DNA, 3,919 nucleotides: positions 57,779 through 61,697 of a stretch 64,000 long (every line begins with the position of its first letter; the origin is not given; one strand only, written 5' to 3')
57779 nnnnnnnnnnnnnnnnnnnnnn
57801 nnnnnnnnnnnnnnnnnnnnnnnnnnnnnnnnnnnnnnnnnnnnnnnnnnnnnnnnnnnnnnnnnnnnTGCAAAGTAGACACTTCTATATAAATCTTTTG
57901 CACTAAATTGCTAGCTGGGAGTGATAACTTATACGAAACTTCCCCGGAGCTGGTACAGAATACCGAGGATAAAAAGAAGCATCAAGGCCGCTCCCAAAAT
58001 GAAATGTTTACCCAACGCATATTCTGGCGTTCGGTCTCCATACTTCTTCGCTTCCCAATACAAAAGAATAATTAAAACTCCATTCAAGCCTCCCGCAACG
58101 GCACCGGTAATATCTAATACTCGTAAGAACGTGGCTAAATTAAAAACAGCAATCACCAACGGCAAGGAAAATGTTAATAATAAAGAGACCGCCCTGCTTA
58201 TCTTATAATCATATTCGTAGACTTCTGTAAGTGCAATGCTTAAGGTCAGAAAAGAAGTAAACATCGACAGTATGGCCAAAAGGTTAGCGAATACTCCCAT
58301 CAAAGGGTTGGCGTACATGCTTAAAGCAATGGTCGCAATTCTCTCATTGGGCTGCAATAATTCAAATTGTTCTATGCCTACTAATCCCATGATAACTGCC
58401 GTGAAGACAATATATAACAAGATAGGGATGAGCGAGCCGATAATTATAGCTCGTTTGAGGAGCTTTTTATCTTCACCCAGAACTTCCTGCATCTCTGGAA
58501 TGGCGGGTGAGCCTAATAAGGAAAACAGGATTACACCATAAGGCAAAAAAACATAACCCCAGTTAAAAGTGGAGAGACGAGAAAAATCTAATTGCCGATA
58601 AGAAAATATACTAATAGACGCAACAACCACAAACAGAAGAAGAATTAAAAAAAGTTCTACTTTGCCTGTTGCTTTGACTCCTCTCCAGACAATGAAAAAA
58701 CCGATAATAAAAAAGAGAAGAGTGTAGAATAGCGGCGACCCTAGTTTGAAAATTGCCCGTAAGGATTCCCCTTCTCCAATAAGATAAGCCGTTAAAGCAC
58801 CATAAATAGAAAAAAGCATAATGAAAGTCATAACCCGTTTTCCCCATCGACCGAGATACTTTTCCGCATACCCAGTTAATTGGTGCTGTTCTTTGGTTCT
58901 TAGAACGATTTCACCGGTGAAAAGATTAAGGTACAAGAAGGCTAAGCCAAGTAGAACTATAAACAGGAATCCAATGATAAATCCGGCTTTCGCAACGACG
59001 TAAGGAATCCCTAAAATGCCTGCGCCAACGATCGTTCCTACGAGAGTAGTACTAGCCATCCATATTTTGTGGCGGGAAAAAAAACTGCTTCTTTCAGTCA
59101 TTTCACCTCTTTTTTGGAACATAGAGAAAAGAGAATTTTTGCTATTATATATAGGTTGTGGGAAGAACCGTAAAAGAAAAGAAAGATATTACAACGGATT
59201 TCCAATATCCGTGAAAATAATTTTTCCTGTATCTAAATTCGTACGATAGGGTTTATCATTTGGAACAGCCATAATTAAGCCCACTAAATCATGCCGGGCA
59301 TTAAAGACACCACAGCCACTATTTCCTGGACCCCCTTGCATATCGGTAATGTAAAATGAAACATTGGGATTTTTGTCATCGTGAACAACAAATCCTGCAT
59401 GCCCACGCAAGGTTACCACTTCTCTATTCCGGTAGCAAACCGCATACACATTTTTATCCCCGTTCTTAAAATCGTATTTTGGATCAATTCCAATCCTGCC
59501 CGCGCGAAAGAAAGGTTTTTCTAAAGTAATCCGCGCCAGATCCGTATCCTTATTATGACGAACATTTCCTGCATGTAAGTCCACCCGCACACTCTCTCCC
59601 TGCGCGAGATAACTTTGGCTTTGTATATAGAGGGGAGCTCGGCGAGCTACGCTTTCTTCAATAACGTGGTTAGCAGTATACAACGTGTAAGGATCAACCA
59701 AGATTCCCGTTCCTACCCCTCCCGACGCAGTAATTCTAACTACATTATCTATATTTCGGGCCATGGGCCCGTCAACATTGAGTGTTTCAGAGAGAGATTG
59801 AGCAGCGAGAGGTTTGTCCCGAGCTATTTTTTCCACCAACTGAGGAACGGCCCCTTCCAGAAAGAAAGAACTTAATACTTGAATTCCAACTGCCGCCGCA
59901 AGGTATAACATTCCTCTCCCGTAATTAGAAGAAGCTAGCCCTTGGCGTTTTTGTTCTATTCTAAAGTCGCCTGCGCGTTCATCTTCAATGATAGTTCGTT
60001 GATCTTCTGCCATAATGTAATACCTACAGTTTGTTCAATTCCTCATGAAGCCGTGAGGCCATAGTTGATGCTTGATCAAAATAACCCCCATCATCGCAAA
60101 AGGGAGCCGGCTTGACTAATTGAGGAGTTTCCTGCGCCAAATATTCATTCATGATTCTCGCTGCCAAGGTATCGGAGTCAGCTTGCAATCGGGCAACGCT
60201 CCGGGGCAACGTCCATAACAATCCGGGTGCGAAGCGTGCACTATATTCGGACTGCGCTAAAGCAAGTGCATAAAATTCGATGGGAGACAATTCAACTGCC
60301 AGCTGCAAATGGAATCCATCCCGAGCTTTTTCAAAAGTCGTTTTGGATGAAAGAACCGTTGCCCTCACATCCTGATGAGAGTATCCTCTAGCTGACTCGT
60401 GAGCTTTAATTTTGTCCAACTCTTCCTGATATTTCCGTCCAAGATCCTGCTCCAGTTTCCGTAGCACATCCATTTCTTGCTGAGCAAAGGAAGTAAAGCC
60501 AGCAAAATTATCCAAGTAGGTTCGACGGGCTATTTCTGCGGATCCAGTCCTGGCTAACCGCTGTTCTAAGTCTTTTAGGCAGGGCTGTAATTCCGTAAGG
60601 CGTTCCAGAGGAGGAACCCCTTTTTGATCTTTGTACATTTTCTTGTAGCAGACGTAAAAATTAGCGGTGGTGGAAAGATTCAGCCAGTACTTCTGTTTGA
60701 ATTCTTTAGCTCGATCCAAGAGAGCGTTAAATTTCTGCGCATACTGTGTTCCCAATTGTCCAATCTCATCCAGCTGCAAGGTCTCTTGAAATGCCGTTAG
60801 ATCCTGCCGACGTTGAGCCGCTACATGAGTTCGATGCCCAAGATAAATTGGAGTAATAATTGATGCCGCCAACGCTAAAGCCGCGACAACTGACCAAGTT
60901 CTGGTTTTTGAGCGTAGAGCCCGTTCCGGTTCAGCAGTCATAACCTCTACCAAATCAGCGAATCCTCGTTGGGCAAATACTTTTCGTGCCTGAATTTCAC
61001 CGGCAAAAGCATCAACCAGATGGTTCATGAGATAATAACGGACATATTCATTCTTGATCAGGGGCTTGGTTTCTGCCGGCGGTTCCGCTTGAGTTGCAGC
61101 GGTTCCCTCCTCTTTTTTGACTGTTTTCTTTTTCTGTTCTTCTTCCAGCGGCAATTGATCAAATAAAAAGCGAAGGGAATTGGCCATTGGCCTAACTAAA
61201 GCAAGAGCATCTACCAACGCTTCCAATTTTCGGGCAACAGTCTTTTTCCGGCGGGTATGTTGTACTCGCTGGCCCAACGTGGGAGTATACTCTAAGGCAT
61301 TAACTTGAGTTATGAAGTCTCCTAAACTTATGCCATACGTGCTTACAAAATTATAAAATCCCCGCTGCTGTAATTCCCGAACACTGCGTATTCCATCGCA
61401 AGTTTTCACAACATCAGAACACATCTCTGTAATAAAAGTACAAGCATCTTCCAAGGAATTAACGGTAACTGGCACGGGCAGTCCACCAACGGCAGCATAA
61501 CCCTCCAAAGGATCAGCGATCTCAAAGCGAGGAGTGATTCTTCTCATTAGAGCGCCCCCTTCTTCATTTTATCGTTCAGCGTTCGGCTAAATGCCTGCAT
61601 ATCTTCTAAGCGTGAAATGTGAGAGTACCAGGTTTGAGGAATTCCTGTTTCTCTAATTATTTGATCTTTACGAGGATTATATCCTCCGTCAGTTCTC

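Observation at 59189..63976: Tightly overlapping five-gene operon: two TM proteins, a VWA-domain protein, an Arg-rich coiled-coil TM protein and a membrane-anchored S1 serine protease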

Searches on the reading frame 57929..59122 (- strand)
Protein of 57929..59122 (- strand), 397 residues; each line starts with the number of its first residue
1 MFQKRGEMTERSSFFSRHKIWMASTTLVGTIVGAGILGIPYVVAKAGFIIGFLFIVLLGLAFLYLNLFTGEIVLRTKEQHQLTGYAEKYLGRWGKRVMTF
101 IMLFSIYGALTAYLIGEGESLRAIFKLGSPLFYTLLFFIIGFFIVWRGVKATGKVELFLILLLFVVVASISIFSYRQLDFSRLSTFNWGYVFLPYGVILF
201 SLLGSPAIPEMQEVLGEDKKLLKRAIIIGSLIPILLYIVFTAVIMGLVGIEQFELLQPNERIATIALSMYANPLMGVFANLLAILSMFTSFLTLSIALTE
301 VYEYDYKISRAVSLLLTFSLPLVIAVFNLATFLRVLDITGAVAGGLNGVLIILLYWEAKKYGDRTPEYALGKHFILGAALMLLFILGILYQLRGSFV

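Call 6: search_protein_families(library=pfam, proteins=[window:57929-59122:-], max_evalue=1)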
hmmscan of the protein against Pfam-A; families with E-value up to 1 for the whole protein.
window:57929-59122:- (397 aa): 4 families
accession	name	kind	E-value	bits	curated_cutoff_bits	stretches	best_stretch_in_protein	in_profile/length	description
PF03222.19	Trp_Tyr_perm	-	7.8e-41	140.9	22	1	18-386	3-389/393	Tryptophan/tyrosine permease family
PF01490.24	Aa_trans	-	4.7e-12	45.7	25.6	1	19-243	4-249/410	Transmembrane amino acid transporter protein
PF13520.12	AA_permease_2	-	6e-11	42.3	27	1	27-303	10-300/427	Amino acid permease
PF03845.19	Spore_permease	-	0.00046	19.6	23.4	1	23-254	7-240/321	Spore germination protein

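Call 7: search_protein_families(library=ncbifam, proteins=[window:57929-59122:-], max_evalue=1)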
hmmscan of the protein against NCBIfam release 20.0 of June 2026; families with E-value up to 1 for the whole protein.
window:57929-59122:- (397 aa): 9 families
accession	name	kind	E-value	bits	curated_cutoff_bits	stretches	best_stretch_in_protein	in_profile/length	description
TIGR00837.1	araaP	subfamily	2.1e-35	122.7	350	1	27-378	6-376/381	aromatic amino acid transporter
NF011711.0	PRK15132.1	equivalog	1.5e-19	70.4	482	1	27-388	12-385/403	tyrosine transporter TyrP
NF053761.1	BrChAATpBcaP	equivalog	1.3e-08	34.3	690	1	136-310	162-332/460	branched-chain amino acid transporter BcaP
TIGR00912.1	2A0309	subfamily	1.7e-07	31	139.55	1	26-253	11-240/357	endospore germination permease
NF007789.0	PRK10483.1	equivalog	4.8e-07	29.4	515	1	24-362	17-375/414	tryptophan permease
NF007938.0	PRK10655.1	equivalog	7.1e-06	25.5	409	1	29-303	19-300/438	putrescine-ornithine antiporter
TIGR00909.1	2A0306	subfamily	2.3e-05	23.5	556.8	1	135-293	138-296/429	amino acid transporter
NF008245.0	PRK11021.1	equivalog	0.00019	20.6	284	1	26-296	16-285/419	L-methionine/branched-chain amino acid transporter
NF007235.0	PRK09664.1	equivalog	0.05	12.6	497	1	17-358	8-371/415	low affinity tryptophan permease TnaB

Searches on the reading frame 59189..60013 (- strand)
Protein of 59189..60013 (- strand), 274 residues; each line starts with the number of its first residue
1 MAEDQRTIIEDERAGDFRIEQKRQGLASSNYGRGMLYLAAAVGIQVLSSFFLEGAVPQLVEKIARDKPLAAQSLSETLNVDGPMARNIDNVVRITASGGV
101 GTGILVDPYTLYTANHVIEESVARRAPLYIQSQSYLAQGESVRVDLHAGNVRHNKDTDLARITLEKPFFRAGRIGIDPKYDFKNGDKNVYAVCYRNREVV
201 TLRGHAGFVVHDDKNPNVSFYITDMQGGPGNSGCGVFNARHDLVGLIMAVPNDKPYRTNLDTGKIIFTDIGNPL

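Call 6: search_protein_families(library=pfam, proteins=[window:59189-60013:-], max_evalue=1)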
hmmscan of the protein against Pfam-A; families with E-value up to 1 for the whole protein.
window:59189-60013:- (274 aa): 3 families
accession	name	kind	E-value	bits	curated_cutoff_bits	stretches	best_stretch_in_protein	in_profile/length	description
PF13365.12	Trypsin_2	-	3.1e-10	41.4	27.6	1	101-246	1-144/144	Trypsin-like peptidase domain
PF00089.32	Trypsin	-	0.00084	19.7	20.6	1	92-250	16-198/220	Trypsin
PF10459.15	Peptidase_S46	-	0.1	11.6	22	1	214-247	618-650/698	Peptidase S46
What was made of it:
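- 59189..60013 (-): Membrane-anchored trypsin-like (PA clan, Pfam Trypsin_2) serine protease, 274 aa. TM helix at residues 36-52 (59858-59908). Catalytic His116 (59666-59668), Asp158 (59540-59542) and Ser232 (59318-59320). Pfam Trypsin_2 at 3.1e-10 and 41.4 bits, cut-off 27.6 (call 6).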

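Call 7: search_protein_families(library=ncbifam, proteins=[window:59189-60013:-], max_evalue=1)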
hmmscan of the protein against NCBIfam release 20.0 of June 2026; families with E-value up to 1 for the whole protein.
window:59189-60013:- (274 aa): 3 families
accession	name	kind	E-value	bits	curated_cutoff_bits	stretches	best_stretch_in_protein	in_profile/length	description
NF041810.1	Avs1b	equivalog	0.06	10.4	1500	1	92-134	11-53/1931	AVAST type 1 anti-phage system protease Avs1b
NF041521.1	HhoA_HhoB_HtrA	equivalog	0.13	11.5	450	1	217-251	167-201/335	HhoA/HhoB/HtrA family serine endopeptidase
NF047968.1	SerProtHtrA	equivalog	0.19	11.1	470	0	89-124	77-113/357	serine protease HtrA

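Call 31: search_protein_families(library=padloc, proteins=[window:59192-60013:-], max_evalue=1)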
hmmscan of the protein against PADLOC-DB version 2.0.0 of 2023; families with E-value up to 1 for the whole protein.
window:59192-60013:- (274 aa): 6 families
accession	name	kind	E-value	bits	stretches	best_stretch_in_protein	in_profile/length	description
PDLC02960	RT-Protease_XI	-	6.1e-08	30.1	1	91-249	340-485/506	single gene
PDLC02959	RT-Protease_XI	-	6.3e-08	30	1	92-250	343-489/510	single gene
PDLC03855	LmuA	-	9.8e-06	23.1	1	89-262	9-180/425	-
PDLC02159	Avs1b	-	0.0018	13.6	1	91-166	10-80/1924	-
PDLC03785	RT_UG9_large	-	0.0036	13.6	1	157-272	90-205/772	DRT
PDLC04593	PDC-M35A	-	0.027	12.2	1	100-248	22-179/216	-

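Call 61: search_solved_structures(query=A8, max_evalue=0.01, show_alignments=2)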
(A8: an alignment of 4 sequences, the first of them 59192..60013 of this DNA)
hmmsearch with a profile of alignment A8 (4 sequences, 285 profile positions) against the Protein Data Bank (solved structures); distinct sequences matched with E-value up to 0.01: 1.
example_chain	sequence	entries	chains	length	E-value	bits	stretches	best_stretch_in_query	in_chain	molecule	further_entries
9ect_A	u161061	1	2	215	0.0025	20.3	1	112-257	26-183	LPXTG-motif cell wall anchor domain protein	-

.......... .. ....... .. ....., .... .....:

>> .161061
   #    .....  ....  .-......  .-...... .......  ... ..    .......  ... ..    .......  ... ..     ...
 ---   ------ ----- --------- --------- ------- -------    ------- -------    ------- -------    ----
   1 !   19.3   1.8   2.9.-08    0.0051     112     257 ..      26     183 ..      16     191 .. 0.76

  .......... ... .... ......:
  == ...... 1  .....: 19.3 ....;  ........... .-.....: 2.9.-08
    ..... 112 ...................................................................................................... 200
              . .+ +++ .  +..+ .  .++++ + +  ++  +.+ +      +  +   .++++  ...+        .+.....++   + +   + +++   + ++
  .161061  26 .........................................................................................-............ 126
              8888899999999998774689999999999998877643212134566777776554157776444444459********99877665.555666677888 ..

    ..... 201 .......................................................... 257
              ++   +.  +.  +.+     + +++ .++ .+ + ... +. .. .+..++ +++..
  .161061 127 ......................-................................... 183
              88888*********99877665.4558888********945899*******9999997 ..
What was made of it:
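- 59189..60013 (-): The triad aligns with PDB 9ect (call 61).
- Checked: His116, Asp158 and Ser232 align with a solved chymotrypsin-fold protease (call 61).
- Protease: triad and family (calls 6, 61).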

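Call 92: search_protein_families(library=phrogs, proteins=[window:59192-60013:-], max_evalue=0.01)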
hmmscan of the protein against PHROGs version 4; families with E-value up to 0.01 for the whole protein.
window:59192-60013:- (274 aa): 1 family
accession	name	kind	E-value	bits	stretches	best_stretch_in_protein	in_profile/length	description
phrog_9683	-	other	3.9e-06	27.5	1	90-254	44-194/233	protease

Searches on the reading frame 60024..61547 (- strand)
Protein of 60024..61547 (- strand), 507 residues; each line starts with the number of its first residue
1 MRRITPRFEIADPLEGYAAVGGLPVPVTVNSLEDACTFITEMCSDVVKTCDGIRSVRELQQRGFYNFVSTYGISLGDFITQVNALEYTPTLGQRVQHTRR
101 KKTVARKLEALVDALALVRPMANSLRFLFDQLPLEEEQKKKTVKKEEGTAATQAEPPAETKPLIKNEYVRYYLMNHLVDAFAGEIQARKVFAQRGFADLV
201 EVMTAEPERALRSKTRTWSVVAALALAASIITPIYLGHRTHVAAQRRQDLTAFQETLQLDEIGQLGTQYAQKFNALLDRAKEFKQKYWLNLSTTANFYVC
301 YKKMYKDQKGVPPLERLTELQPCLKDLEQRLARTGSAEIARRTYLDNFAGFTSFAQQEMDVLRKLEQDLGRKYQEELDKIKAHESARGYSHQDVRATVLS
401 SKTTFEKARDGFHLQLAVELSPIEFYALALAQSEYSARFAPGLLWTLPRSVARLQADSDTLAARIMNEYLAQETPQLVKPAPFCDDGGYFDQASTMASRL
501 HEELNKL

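Call 6: search_protein_families(library=pfam, proteins=[window:60024-61547:-], max_evalue=1)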
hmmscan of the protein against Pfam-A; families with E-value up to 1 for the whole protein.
window:60024-61547:- (507 aa): 1 family
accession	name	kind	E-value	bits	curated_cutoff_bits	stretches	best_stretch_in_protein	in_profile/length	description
PF11662.13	DUF3263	-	0.0016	18.6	22.3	0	71-106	38-73/74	Protein of unknown function (DUF3263)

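Call 7: search_protein_families(library=ncbifam, proteins=[window:60024-61547:-], max_evalue=1)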
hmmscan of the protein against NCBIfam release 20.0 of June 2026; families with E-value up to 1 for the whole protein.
window:60024-61547:- (507 aa): 0 families

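Call 30: search_solved_structures(query=A7, max_evalue=10)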
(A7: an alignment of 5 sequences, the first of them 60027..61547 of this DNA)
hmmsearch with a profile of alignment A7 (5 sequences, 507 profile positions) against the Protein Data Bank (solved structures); distinct sequences matched with E-value up to 10: 1.
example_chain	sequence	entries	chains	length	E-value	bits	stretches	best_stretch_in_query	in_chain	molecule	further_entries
1dmg_A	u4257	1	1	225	1.4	10.7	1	101-171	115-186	RIBOSOMAL PROTEIN L4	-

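Call 31: search_protein_families(library=padloc, proteins=[window:60027-61547:-], max_evalue=1)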
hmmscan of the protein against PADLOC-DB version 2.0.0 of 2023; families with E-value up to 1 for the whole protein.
window:60027-61547:- (507 aa): 1 family
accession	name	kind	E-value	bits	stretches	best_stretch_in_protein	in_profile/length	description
PDLC02240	AbiEi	-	0.0079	13.7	1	93-144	137-188/216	AbiEi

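Call 37: find_homologous_proteins(query=window:60027-61547:-, max_evalue=0.001)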
Query window:60027-61547:- (507 aa): 4 proteins with E <= 0.001 among 8000 candidates.
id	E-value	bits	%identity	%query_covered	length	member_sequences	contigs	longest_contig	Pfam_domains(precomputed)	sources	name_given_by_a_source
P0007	0.0e+0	1129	100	100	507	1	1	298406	-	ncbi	-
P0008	6.5e-279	943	83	100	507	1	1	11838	-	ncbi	-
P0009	7.3e-116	406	41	99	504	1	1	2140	-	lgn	-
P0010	8.4e-112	393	41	99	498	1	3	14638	-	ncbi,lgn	-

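Call 51: predict_structure(alignment_id=A10)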
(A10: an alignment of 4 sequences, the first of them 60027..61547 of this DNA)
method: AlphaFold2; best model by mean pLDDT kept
length: 507 residues; sequences in the alignment: 4
mean_pLDDT: 48.9   pTM: 0.39
mean pLDDT of the five models: 48.9, 48.4, 46.5, 44.3, 42.7
residues with pLDDT >= 90: 0; 70-90: 84; 50-70: 135; < 50: 288
segments of 3 or more residues with pLDDT < 50: 1-28, 41-76, 91-163, 177-243, 290-294, 308-311, 334-341, 435-459, 472-507
pLDDT, mean of each block of 10 residues (from residue 1): 27 26 39 54 39 37 31 45 55 48 46 40 41 32 25 30 51 51 42 35 28 30 39 34 58 79 81 78 63 54 54 57 56 47 56 69 79 87 78 77 71 62 56 45 35 39 53 35 27 33 32
secondary structure, 60 per line:
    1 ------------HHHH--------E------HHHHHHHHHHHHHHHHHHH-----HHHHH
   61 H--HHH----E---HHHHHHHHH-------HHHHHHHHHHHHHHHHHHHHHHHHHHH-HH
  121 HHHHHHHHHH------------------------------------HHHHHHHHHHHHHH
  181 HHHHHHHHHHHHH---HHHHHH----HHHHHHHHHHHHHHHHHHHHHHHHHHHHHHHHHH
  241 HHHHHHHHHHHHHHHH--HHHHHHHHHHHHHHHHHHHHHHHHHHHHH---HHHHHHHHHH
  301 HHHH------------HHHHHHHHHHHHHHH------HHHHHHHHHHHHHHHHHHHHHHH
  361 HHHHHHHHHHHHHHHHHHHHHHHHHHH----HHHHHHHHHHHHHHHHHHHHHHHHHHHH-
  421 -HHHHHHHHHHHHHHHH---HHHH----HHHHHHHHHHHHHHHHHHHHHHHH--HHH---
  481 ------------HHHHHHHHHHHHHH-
elements in order: H13-16 H32-50 H56-61 H75-83 H91-117 H119-130 H167-193 H197-202 H207-256 H259-287 H291-304 H317-331 H338-387 H392-419 H422-437 H441-444 H449-472 H493-506
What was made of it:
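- The G6 model is unreliable (pLDDT 49, call 51).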

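Call 92: search_protein_families(library=phrogs, proteins=[window:60027-61547:-], max_evalue=0.01)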
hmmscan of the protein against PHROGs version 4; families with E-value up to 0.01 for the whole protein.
window:60027-61547:- (507 aa): 0 families
